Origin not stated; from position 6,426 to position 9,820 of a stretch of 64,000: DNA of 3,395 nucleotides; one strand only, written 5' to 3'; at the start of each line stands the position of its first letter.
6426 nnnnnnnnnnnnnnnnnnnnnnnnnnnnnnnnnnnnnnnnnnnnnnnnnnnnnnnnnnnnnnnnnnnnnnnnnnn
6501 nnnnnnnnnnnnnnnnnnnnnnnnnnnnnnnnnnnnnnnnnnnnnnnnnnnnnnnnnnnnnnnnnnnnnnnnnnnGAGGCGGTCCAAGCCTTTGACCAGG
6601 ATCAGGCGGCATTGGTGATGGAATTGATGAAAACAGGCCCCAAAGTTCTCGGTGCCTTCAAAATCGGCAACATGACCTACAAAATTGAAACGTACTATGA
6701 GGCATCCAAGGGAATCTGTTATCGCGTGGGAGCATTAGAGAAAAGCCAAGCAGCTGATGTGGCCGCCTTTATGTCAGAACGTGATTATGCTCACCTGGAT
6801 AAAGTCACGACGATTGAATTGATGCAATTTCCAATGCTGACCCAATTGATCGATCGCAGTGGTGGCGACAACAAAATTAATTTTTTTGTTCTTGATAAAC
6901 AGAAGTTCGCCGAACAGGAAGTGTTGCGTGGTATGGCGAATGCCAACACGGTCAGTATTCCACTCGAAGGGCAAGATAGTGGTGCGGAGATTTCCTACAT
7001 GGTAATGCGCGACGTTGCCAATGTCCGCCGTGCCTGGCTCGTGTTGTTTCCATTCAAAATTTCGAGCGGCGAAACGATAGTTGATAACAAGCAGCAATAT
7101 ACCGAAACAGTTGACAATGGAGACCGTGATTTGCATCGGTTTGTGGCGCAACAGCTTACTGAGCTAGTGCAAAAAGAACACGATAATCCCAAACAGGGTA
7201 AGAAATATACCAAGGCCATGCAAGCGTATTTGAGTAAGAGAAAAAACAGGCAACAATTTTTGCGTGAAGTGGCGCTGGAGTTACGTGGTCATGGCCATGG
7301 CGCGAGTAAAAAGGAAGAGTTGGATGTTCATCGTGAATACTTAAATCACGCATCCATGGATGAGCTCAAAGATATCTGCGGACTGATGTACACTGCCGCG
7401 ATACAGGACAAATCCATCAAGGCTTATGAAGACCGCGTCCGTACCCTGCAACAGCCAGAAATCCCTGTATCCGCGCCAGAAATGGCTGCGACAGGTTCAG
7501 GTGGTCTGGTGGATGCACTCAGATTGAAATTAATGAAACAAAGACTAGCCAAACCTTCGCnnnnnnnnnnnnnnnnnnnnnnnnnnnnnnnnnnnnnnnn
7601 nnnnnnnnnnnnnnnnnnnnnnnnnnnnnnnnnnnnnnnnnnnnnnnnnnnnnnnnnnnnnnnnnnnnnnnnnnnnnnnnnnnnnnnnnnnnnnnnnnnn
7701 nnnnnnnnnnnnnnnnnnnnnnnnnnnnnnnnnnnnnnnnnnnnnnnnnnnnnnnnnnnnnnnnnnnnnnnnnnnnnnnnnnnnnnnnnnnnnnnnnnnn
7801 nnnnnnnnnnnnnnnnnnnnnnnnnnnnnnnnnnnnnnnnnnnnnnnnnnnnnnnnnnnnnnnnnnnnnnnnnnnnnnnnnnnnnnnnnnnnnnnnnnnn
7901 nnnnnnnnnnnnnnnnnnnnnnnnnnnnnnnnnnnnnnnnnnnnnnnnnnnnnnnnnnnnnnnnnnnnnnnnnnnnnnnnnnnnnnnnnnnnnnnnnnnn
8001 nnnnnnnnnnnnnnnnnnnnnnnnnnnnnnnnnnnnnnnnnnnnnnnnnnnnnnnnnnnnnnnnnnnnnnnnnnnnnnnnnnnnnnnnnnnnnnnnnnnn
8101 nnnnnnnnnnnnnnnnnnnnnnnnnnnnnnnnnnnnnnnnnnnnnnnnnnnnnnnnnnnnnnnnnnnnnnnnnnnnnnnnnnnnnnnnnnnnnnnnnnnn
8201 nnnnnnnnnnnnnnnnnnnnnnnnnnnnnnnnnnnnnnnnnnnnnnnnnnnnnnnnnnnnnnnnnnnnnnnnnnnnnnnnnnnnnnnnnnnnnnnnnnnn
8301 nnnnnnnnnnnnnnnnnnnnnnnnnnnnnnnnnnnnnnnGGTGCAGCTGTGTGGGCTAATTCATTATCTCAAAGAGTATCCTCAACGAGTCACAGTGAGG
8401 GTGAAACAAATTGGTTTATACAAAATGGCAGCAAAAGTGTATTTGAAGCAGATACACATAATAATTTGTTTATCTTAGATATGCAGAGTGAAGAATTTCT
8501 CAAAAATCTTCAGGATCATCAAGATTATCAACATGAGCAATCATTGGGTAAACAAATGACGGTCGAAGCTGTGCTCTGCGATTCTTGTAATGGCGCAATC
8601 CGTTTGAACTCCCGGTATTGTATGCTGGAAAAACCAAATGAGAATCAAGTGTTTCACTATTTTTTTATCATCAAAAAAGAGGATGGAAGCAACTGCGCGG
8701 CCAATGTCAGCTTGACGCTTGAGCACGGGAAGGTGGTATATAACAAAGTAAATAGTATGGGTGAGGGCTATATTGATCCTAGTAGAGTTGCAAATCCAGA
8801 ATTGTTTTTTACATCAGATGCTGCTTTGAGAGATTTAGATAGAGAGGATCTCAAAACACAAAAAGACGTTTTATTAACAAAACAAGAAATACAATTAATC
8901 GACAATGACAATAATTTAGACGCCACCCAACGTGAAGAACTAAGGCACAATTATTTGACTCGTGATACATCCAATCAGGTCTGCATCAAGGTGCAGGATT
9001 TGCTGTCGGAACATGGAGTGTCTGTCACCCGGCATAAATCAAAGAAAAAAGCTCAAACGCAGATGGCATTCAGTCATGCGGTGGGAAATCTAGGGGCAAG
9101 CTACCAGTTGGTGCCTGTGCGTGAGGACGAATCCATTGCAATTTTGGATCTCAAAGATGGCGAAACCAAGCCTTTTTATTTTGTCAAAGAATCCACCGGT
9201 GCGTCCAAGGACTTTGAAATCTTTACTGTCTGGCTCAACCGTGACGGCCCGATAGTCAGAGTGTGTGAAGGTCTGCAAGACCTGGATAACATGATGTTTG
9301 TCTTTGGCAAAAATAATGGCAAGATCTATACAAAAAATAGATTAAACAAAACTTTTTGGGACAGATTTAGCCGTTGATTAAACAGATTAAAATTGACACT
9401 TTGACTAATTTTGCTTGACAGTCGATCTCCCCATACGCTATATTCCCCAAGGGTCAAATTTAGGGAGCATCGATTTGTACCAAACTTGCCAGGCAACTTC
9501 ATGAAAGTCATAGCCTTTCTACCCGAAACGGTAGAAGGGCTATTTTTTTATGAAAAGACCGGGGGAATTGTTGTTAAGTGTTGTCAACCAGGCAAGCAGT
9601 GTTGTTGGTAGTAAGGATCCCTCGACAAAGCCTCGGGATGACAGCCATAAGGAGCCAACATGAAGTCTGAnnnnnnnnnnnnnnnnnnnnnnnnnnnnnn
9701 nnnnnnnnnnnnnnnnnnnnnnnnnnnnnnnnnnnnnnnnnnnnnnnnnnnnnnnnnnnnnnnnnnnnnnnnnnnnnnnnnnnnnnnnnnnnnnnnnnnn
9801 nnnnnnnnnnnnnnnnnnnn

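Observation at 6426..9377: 983-aa orphan protein wedged between nrdAB and carAB, with a compositionally mosaic AT-rich 3' third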

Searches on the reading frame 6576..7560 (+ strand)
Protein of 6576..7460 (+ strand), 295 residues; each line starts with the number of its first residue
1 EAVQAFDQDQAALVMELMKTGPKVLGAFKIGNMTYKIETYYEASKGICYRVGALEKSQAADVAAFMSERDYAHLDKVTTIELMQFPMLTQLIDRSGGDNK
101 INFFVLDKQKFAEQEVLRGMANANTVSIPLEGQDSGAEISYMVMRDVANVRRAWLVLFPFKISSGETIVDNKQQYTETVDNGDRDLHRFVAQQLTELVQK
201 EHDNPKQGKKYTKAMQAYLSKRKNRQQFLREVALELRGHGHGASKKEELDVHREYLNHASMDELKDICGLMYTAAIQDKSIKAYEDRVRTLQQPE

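Call 15: find_related_loci(query=window:6576-7560:+, collection=genome_contigs, flank=10000)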
Query window:6576-7560:+ (328 aa) in genome_contigs; peptide patterns used: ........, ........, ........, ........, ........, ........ (x = any residue, [..] = any of these).
51 stretches matched a pattern, but none encodes a relative of the query by tblastn (E <= 1e-3).

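Call 45: search_solved_structures(query=A2, max_evalue=10)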
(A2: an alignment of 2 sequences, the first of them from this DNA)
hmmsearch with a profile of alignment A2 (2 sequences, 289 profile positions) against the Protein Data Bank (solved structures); distinct sequences matched with E-value up to 10: 2.
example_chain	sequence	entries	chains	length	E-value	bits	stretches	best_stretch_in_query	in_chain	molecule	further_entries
5nno_A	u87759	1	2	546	0.69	12.7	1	109-177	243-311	Aldehyde dehydrogenase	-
6z35_A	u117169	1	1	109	1.6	11.4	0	162-200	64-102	Maquette 2-1ip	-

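Call 48: search_protein_families(library=pfam, proteins=[window:6576-7460:+], max_evalue=10)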
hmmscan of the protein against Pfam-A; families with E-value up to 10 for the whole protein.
window:6576-7460:+ (295 aa): 0 families

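Call 51: find_related_loci(query=A2, collection=metagenome_contigs, flank=10000)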
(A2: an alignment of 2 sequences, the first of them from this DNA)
Query A2 (289 aa) in metagenome_contigs; peptide patterns used: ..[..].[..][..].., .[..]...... (x = any residue, [..] = any of these).
600 stretches matched a pattern, but none encodes a relative of the query by tblastn (E <= 1e-3).

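Call 65: predict_structure(alignment_id=A2)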
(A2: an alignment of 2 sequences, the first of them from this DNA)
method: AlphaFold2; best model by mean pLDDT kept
length: 289 residues; sequences in the alignment: 2
mean_pLDDT: 51.7   pTM: 0.36
mean pLDDT of the five models: 51.7, 51.4, 44.9, 39.2, 37.8
residues with pLDDT >= 90: 0; 70-90: 39; 50-70: 123; < 50: 127
segments of 3 or more residues with pLDDT < 50: 1-8, 81-138, 143-146, 156-181, 223-225, 228-241, 278-289
pLDDT, mean of each block of 10 residues (from residue 1): 41 68 64 67 60 64 52 54 36 29 26 35 34 41 50 46 30 34 59 73 66 70 49 43 64 69 71 57 45
secondary structure, 60 per line:
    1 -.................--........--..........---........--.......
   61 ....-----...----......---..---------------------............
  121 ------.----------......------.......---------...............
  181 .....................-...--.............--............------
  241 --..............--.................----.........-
elements in order: H2-18 E21-28 E31-40 E44-51 H54-63 E77-82 H109-120 E138-143 E150-156 H166-201 H208-220 H223-234 H243-256 H259-275 H280-288

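Call 68: fold_search(model_id=the predicted structure, library=pdb)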
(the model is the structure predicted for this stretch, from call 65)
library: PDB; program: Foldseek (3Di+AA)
matches with E <= 10: 507; with E <= 0.001: 0
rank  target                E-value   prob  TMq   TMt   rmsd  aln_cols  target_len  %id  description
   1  5umw_E                3.9e-02  0.41  0.15  0.29  14.3       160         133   12  Crystal structure of TnmS2, an antibiotic binding protein from Streptomyces sp. CB03234 (released 2018-07-04)
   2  5umw_A                7.9e-02  0.30  0.15  0.28  14.3       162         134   14  Crystal structure of TnmS2, an antibiotic binding protein from Streptomyces sp. CB03234 (released 2018-07-04)
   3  6gru_C                1.7e-01  0.08  0.10  0.15  18.4       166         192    8  Crystal structure of human NUDT5 (released 2018-06-27)
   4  8im2_A                2.0e-01  0.20  0.18  0.15  10.4       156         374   12  Crystal structure of human HPPD complexed with NTBC (released 2023-10-18)
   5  8im2_E                2.3e-01  0.16  0.17  0.15  10.6       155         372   14  Crystal structure of human HPPD complexed with NTBC (released 2023-10-18)
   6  5dv7_C                2.3e-01  0.15  0.13  0.23  19.0       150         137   11  Crystal Structure of NF90 tandem dsRBDs with dsRNA (released 2016-01-13)
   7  9e5c_2z               2.3e-01  0.11  0.11  0.10  26.4       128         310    9  Cryo-EM structure of 96 nm repeat of microtubule doublet from T. brucei flagellum (released 2025-03-12)
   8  1sqi_B                2.4e-01  0.14  0.17  0.15  10.6       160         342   14  Structural basis for inhibitor selectivity revealed by crystal structures of plant and mammalian 4-hydroxyphenylpyruva (released 2004-08-17)
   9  1tqi                  2.6e-01  0.12  0.12  0.13  11.8       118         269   13  Crystal Structure of A. Fulgidus Rio2 Serine Protein Kinase (released 2004-09-28)
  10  5nd4_C                2.7e-01  0.04  0.10  0.09  21.9       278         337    7  Microtubule-bound MKLP2 motor domain in the presence of ADP.AlFx (released 2017-10-04)
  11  8rdz_A                3.0e-01  0.08  0.10  0.15  17.1       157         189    8  Crystal Structure of Human ADP-ribose Pyrophosphatase NUDT5 In complex with Ibrutinib (released 2024-05-01)
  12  5c7q_B                3.0e-01  0.07  0.10  0.15  17.6       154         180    9  Crystal Structure of the Bdellovibrio bacteriovorus Nucleoside Diphosphate Sugar Hydrolase (released 2016-01-20)
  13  5qtl_C                3.0e-01  0.06  0.10  0.14  18.6       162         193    9  PanDDA analysis group deposition -- Crystal Structure of NUDT5 in complex with GB-0804 (released 2019-12-25)
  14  9jax_B                3.2e-01  0.07  0.10  0.16  18.4       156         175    8  Crystal structure of NUDIX hydrolase from Bacillus methanolicus (released 2025-09-03)
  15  1vhg_A                3.4e-01  0.06  0.09  0.13  19.3       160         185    8  Crystal structure of ADP compounds hydrolase (released 2003-12-30)
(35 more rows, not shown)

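Call 88: fold_search(model_id=the predicted structure, library=viral)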
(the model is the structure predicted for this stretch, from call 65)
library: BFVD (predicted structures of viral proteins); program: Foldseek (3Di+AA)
matches with E <= 10: 789; with E <= 0.001: 0
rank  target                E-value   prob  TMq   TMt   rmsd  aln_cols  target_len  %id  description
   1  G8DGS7                4.9e-02  0.33  0.19  0.14  22.8       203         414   11  (no name in the UniProt tables at hand)
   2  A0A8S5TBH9            1.3e-01  0.07  0.12  0.12  18.9       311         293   11  Rad52/22 family double-strand break repair protein (Fragment) [Siphoviridae sp. ctprd3]
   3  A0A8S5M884            2.4e-01  0.82  0.14  0.36   4.5        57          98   14  Uncharacterized protein [Siphoviridae sp. ctg5k4]
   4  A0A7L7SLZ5            2.7e-01  0.08  0.10  0.12  16.5       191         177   14  (no name in the UniProt tables at hand)
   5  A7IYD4                2.8e-01  0.20  0.07  0.22  12.7        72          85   12  Gp63 [Corynebacterium phage P1201]
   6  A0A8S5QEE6            2.8e-01  0.06  0.11  0.13  16.4       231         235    6  Uncharacterized protein [Siphoviridae sp. ctbvd11]
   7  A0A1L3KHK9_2          3.0e-01  0.66  0.15  0.04   5.2        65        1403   12  (no name in the UniProt tables at hand)
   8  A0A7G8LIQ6            3.0e-01  0.35  0.13  0.39   7.5        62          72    8  Uncharacterized protein [Gordonia phage Rabbitrun]
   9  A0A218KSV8            3.0e-01  0.10  0.15  0.06  28.2       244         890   11  (no name in the UniProt tables at hand)
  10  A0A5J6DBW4            3.4e-01  0.72  0.13  0.43   3.6        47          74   23  Uncharacterized protein [Erwinia phage pEp_SNUABM_01]
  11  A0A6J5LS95            3.4e-01  0.06  0.12  0.07  36.2       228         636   14  Uncharacterized protein [uncultured Caudovirales phage]
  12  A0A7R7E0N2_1          4.3e-01  0.03  0.09  0.04  24.8       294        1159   10  (no name in the UniProt tables at hand)
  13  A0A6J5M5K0            4.5e-01  0.18  0.15  0.38   9.1       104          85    9  Uncharacterized protein [uncultured Caudovirales phage]
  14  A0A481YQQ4            4.5e-01  0.12  0.17  0.15  14.9       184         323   12  Uncharacterized protein [Marseillevirus LCMAC101]
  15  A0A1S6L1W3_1          4.5e-01  0.08  0.16  0.07  12.9       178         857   13  (no name in the UniProt tables at hand)
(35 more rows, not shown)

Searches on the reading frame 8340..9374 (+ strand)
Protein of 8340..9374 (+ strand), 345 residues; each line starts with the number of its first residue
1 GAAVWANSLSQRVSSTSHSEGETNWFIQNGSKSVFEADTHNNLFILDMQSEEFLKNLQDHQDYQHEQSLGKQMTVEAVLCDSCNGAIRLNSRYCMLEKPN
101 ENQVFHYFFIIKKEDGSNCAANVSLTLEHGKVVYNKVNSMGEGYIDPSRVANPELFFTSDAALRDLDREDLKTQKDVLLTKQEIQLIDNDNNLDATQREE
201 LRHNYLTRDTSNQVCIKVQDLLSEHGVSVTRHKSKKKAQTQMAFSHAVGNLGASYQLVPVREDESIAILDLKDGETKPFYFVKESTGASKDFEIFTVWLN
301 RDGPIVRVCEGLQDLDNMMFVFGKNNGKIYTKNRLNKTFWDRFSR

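Call 46: search_solved_structures(query=A3, max_evalue=10)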
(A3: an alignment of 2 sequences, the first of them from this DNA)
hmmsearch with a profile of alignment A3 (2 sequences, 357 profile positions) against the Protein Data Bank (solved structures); distinct sequences matched with E-value up to 10: 1.
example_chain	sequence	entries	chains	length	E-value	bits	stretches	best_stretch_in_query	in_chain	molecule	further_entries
1orc_A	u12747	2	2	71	1.3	11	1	244-295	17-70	CRO REPRESSOR INSERTION MUTANT K56-[DGEVK] | CRO REPRESSOR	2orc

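Call 48: search_protein_families(library=pfam, proteins=[window:8340-9374:+], max_evalue=10)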
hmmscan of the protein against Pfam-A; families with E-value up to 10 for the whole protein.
window:8340-9374:+ (345 aa): 2 families
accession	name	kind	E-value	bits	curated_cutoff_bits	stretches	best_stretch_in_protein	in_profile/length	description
PF20097.4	DUF6487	-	0.11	13.3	24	1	46-85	32-60/67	Domain of unknown function (DUF6487)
PF03451.21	HELP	-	0.21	11.5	27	1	116-135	16-34/40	HELP motif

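Call 52: find_related_loci(query=A3, collection=viral_contigs, flank=5000)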
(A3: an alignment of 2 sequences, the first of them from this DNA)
Query A3 (344 aa) in viral_contigs; peptide patterns used: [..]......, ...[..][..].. (x = any residue, [..] = any of these).
600 stretches matched a pattern, but none encodes a relative of the query by tblastn (E <= 1e-3).

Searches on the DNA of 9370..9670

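Call 80: search_rna_families(source=window, start=9370, end=9670, threshold=evalue, max_evalue=1)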
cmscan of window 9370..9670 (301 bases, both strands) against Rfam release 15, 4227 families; matches with E-value up to 1: 1.
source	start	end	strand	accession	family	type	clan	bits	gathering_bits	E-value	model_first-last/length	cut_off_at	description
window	9484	9569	+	RF04022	mir-4863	Gene; miRNA;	-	19.1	100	0.23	1-93/93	no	mir-4863 microRNA precursor family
